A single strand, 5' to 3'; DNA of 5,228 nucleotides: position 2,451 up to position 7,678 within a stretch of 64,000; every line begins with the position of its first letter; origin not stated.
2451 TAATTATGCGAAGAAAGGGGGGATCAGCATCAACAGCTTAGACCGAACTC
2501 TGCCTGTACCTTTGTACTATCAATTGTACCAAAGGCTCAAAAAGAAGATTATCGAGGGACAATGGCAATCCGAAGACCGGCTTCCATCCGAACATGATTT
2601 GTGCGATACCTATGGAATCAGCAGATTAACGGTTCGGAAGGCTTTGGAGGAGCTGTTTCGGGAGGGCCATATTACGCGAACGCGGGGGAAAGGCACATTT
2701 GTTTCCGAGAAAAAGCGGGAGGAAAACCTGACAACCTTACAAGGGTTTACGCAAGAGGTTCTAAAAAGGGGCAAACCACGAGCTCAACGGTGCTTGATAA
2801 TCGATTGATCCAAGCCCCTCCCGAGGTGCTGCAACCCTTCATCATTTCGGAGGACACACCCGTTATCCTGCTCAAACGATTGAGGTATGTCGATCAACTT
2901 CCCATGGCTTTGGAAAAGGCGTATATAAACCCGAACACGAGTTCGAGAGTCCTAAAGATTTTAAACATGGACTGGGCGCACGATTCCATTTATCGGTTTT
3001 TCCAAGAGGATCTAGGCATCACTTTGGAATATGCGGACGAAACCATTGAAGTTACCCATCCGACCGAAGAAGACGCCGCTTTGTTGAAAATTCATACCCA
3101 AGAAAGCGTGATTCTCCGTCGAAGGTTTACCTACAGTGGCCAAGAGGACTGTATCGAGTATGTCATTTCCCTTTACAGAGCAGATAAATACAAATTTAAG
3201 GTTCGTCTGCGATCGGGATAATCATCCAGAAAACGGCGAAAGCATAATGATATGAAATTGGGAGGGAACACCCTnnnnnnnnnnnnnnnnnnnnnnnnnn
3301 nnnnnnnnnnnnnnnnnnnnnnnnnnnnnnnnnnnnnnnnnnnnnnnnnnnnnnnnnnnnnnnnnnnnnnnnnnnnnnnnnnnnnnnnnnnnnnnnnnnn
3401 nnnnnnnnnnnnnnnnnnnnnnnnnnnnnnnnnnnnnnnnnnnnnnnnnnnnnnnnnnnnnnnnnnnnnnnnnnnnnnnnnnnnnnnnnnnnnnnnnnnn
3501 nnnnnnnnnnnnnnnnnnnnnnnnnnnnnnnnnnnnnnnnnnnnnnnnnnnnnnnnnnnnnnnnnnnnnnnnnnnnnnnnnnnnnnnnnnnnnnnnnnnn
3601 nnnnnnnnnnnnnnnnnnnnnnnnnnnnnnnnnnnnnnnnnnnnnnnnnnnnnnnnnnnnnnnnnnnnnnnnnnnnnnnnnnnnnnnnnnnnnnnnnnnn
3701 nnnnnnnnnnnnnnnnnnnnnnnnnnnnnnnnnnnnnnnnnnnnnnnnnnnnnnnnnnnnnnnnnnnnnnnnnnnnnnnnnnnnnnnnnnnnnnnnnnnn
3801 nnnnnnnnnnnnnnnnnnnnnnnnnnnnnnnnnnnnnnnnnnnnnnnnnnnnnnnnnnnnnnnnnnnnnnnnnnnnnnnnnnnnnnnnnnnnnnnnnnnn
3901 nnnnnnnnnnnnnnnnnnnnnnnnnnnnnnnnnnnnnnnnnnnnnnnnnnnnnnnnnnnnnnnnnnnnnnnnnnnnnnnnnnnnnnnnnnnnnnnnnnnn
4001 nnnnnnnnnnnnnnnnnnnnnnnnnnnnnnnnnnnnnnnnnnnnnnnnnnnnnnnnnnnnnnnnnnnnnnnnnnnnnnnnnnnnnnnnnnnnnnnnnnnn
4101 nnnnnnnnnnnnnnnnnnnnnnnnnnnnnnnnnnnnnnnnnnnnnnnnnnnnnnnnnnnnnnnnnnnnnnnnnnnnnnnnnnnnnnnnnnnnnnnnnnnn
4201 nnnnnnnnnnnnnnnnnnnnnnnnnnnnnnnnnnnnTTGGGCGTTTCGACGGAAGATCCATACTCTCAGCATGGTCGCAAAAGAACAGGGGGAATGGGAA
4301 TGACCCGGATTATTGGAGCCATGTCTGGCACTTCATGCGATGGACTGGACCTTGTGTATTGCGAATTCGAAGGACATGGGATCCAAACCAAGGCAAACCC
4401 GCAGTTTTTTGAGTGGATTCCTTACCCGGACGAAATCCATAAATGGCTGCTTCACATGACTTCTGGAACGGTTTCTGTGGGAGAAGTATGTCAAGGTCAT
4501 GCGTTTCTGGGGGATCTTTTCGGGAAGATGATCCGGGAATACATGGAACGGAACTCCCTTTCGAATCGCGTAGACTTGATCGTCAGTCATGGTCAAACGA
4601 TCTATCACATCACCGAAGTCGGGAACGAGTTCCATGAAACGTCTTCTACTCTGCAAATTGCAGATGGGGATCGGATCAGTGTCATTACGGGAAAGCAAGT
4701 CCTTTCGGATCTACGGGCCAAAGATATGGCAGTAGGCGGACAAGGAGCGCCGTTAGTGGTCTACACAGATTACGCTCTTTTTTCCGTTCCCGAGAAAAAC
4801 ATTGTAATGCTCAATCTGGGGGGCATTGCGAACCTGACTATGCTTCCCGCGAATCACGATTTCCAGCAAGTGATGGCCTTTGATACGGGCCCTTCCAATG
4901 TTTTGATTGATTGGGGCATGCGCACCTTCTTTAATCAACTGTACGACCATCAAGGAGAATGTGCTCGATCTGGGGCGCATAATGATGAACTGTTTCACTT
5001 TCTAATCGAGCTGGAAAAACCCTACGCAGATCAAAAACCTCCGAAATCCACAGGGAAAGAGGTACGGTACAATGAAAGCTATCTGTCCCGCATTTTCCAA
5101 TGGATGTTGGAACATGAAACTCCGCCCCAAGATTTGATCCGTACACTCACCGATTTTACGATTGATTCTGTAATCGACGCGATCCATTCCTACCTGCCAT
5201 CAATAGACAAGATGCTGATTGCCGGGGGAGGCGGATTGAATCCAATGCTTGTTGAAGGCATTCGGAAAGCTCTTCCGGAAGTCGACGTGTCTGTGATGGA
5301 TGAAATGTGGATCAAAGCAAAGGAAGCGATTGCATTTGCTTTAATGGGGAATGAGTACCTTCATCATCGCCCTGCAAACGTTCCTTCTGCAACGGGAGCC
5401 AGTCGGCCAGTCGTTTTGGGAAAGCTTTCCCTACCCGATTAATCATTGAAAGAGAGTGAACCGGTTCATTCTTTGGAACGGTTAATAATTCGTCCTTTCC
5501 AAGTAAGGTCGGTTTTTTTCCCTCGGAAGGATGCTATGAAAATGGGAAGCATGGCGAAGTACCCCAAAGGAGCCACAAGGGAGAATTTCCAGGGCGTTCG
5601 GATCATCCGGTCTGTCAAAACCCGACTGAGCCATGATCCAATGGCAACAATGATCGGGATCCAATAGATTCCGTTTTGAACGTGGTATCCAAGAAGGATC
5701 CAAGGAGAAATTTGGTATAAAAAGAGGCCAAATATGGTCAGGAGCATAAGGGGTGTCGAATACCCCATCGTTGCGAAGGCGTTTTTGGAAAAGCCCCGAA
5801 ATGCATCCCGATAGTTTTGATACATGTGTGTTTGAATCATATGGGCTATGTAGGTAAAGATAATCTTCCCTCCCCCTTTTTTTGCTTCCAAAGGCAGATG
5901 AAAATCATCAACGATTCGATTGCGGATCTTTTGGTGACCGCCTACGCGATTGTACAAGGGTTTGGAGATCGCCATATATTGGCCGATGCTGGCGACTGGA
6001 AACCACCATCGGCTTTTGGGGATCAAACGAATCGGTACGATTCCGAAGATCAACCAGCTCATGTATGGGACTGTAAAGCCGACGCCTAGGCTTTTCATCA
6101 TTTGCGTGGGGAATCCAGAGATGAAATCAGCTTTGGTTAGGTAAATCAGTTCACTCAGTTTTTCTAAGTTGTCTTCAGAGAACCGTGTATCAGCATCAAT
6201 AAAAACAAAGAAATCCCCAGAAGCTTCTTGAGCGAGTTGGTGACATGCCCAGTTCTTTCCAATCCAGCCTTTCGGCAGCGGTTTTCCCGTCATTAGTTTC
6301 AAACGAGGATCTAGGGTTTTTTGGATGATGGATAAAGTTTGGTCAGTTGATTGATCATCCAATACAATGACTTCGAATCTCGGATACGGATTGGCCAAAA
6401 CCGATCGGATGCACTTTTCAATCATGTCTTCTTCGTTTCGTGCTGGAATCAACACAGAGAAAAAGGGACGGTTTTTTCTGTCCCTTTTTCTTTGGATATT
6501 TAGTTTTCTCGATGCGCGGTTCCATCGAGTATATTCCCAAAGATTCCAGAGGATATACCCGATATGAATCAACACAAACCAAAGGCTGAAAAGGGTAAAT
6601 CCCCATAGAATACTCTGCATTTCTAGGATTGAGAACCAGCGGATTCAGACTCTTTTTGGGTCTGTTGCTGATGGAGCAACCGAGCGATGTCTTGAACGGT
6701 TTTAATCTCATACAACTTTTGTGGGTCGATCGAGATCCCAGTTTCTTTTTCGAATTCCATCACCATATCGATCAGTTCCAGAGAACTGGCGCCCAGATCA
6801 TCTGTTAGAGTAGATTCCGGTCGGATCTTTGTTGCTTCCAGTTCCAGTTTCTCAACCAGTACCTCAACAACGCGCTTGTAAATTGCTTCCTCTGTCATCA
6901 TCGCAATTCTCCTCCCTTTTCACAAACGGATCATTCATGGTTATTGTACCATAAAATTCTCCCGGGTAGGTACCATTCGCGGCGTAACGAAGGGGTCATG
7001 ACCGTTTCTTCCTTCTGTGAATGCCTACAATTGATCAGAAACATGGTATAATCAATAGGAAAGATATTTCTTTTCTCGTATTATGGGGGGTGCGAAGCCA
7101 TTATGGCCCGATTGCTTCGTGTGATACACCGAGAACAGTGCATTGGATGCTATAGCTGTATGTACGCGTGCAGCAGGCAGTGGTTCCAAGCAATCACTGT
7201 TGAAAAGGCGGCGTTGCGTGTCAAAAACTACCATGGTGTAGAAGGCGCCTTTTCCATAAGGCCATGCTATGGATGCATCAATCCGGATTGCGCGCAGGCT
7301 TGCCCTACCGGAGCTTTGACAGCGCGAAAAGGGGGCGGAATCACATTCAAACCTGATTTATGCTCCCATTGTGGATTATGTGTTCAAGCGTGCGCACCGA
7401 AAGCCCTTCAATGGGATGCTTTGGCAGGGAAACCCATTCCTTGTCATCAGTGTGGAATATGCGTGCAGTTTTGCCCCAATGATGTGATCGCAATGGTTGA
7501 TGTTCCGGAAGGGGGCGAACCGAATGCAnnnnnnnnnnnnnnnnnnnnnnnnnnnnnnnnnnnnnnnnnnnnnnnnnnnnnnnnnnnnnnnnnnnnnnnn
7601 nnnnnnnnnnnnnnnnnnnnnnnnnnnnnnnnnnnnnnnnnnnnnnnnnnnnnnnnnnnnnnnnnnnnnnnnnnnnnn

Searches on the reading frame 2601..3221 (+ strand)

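Call 35: search_protein_families(library=pfam, proteins=[window:2601-3221:+], max_evalue=0.001)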
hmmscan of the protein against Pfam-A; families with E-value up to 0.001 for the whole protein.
window:2601-3221:+ (206 aa): 1 family
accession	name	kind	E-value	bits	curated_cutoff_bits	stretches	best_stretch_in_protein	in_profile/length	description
PF07702.18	UTRA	-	1.9e-34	118.9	23.8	1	56-198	2-141/141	UTRA domain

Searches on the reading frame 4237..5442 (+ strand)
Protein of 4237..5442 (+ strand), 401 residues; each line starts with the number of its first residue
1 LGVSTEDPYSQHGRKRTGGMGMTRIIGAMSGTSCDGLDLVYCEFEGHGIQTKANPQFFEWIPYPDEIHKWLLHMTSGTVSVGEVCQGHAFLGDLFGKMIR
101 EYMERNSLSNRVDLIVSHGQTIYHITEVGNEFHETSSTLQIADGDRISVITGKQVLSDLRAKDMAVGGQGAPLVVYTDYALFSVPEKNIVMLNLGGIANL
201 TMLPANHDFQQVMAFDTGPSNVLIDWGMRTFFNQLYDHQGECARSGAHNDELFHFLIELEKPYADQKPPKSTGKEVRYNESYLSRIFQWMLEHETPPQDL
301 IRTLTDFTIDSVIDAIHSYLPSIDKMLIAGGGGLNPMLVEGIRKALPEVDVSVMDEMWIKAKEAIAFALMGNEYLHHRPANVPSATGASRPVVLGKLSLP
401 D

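Call 35: search_protein_families(library=pfam, proteins=[window:4237-5442:+], max_evalue=0.001)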
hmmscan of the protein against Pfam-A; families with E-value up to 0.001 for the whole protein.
window:4237-5442:+ (401 aa): 1 family
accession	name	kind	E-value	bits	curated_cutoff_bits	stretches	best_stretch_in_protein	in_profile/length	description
PF03702.20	AnmK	-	1.4e-87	294.6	24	1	24-397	2-364/367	Anhydro-N-acetylmuramic acid kinase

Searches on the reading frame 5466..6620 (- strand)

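Call 35: search_protein_families(library=pfam, proteins=[window:5466-6620:-], max_evalue=0.001)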
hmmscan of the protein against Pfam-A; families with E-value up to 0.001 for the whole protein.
window:5466-6620:- (384 aa): 6 families
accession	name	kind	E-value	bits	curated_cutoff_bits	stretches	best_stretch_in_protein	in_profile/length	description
PF00535.33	Glycos_transf_2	-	3e-27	96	23.3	1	55-169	1-113/168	Glycosyl transferase family 2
PF13641.12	Glyco_tranf_2_3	-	6.2e-14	53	27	1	54-260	3-208/230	Glycosyltransferase like family 2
PF10111.15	Glyco_tranf_2_2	-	5.9e-10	39.5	27.3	1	55-161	1-108/276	Glycosyltransferase like family 2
PF13506.12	Glyco_transf_21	-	9.1e-07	28.9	21.7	1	121-259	17-150/174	Glycosyl transferase family 21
PF13632.12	Glyco_trans_2_3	-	1.5e-06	28.7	27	1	138-327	2-190/198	Glycosyl transferase family group 2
PF13704.12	Glyco_tranf_2_4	-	0.00039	21.3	27.5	1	61-148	1-85/98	Glycosyl transferase family 2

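Call 50: search_protein_families(library=ncbifam, proteins=[window:5466-6620:-], max_evalue=0.01)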
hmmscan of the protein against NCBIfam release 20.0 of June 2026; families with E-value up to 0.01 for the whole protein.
window:5466-6620:- (384 aa): 26 families (the best 25 are shown)
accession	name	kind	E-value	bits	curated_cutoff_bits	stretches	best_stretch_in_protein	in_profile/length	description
TIGR03469.1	HpnB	hypoth_equivalog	3.4e-41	141.5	379.25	1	27-352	16-355/386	hopene-associated glycosyltransferase HpnB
NF045692.1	OglycostaseCruG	equivalog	1.2e-26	93.6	600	1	50-280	39-272/386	2'-O-glycosyltransferase CruG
TIGR03937.1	PgaC_IcaA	equivalog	3.8e-15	55.8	422.3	1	14-152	8-143/407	poly-beta-1,6-N-acetyl-D-glucosamine synthase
TIGR04283.1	glyco_like_mftF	equivalog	8.4e-15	54.9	182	1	55-250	2-173/221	TIGR04283 family arsenosugar biosynthesis glycosyltransferase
NF047683.1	TeichurnBiosyTuaG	equivalog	2e-13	50.6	400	1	49-166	3-116/252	teichuronic acid biosynthesis protein TuaG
TIGR03472.1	HpnI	equivalog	1.2e-12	47.4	310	1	10-378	6-361/373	bacteriohopanetetrol glucosamine biosynthesis glycosyltransferase HpnI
NF050050.1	ProtGlycPglI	equivalog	1.1e-11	44.7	500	1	52-156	2-105/306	GalNAc(5)-diNAcBac-PP-undecaprenol beta-1,3-glucosyltransferase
NF010496.0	PRK13915.1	equivalog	3.8e-09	36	262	1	37-147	16-129/307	glucosyl-3-phosphoglycerate synthase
NF007482.0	PRK10073.1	equivalog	1.1e-08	34.5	423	1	50-159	4-110/334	glycosyltransferase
NF038299.1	EPS_HpsN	equivalog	1.3e-08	34.2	425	1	53-157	2-104/317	hormogonium polysaccharide biosynthesis glycosyltransferase HpsN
TIGR03111.1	glyc2_xrt_Gpos1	hypoth_equivalog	1.3e-08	34.1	363.95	1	38-155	35-152/439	TIGR03111 family XrtG-associated glycosyltransferase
TIGR04195.1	S_glycosyl_SunS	equivalog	1.6e-08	33.9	350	1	28-159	30-155/421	SunS family peptide S-glycosyltransferase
TIGR03965.1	mycofact_glyco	equivalog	7e-08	31.8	280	1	51-156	73-176/467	mycofactocin biosynthesis glycosyltransferase MftF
NF053846.1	glyco_with_XrtP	equivalog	1.4e-07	30.5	520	1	54-156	43-155/440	XrtP-associated glycosyltransferase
NF041875.1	EPS_EpsD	equivalog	1.9e-07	30.8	370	1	55-154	2-99/325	exopolysaccharide biosynthesis glycosyltransferase EpsD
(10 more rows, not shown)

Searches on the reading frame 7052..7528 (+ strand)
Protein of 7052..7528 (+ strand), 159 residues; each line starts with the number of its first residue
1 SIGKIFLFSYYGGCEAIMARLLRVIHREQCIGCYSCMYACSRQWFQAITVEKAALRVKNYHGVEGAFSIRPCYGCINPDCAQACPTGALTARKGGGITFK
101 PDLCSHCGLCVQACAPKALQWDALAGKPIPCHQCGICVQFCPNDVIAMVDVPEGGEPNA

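Call 73: search_protein_families(library=pfam, proteins=[window:7052-7528:+], max_evalue=0.001)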
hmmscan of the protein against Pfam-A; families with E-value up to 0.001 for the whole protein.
window:7052-7528:+ (159 aa): 14 families
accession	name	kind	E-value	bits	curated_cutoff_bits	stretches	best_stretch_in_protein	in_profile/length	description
PF00037.32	Fer4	-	5.1e-15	55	21.1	1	98-114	2-18/24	4Fe-4S binding domain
PF12838.12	Fer4_7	-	1.2e-14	54.9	27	2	29-88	1-52/52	4Fe-4S dicluster domain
PF13187.11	Fer4_9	-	2.8e-13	50.1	27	1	72-117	2-50/52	4Fe-4S dicluster domain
PF14697.11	Fer4_21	-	9.2e-11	42.2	35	1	24-88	2-56/59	4Fe-4S dicluster domain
PF13237.11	Fer4_10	-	4.8e-10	39.6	25.5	1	98-142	3-53/53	4Fe-4S dicluster domain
PF12837.12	Fer4_6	-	8.5e-10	38.6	25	1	97-118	2-23/24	4Fe-4S binding domain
PF12797.12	Fer4_2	-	2.7e-08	33.7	24.5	1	24-40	4-20/22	4Fe-4S binding domain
PF13484.11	Fer4_16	-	5.6e-08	33.9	30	0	131-149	2-20/66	4Fe-4S double cluster binding domain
PF12798.12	Fer4_3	-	1.2e-06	29.3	27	0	131-144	1-14/15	4Fe-4S binding domain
PF12800.12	Fer4_4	-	1.3e-06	28.7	24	0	101-114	1-14/17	4Fe-4S binding domain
PF13247.11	Fer4_11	-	0.0002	21.9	26.2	1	66-141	4-90/100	4Fe-4S dicluster domain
PF13534.11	Fer4_17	-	0.00023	22.1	22.2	0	29-87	1-59/61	4Fe-4S dicluster domain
PF13183.11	Fer4_8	-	0.00027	21.8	27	0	28-87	3-67/68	4Fe-4S dicluster domain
PF25160.1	LdpA_Fe-S-bd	-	0.00043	20.4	27.6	0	110-150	9-47/49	LdpA Fe-S cluster-binding domain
